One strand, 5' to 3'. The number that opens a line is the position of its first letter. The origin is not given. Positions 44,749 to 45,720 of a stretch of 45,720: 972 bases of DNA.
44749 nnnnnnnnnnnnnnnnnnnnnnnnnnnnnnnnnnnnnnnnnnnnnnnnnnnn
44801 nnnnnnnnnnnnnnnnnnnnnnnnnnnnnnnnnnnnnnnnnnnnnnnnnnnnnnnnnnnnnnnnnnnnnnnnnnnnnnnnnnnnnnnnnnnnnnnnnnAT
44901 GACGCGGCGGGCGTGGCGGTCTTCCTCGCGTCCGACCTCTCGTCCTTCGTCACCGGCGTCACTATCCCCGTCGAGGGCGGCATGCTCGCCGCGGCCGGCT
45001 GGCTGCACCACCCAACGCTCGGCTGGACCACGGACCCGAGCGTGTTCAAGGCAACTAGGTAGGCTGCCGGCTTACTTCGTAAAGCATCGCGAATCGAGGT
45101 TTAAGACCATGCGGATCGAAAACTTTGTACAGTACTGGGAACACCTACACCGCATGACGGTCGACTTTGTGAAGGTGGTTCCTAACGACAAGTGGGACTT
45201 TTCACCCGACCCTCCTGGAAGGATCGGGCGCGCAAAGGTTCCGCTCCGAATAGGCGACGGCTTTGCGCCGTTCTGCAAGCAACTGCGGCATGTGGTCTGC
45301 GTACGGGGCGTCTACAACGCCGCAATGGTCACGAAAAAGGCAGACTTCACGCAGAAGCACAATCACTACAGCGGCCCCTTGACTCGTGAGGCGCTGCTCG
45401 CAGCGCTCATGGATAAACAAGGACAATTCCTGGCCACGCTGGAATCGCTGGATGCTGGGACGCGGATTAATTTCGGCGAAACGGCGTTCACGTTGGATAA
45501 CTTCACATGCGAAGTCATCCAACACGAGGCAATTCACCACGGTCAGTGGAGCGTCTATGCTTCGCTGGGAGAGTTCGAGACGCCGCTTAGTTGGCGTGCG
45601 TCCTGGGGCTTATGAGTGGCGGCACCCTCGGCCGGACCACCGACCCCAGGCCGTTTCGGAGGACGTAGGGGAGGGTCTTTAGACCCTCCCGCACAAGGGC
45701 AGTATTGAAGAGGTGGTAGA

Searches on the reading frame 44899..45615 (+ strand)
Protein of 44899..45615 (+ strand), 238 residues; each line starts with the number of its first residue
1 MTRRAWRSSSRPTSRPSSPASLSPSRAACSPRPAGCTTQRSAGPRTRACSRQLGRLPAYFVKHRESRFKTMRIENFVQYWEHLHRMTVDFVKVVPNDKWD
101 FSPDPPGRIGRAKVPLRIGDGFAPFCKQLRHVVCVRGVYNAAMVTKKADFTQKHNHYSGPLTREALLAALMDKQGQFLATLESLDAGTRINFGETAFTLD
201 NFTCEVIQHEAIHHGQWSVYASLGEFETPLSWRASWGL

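Call 7: search_protein_families(library=pfam, proteins=[window:44899-45615:+], max_evalue=0.01)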
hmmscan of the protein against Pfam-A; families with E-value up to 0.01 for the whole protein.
window:44899-45615:+ (238 aa): 2 families
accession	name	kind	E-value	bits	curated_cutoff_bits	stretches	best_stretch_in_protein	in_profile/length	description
PF12867.12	DinB_2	-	1.1e-09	39.3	24.8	1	81-216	3-127/128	DinB superfamily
PF05163.17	DinB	-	7.3e-05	23.2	23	1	75-221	7-142/165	DinB family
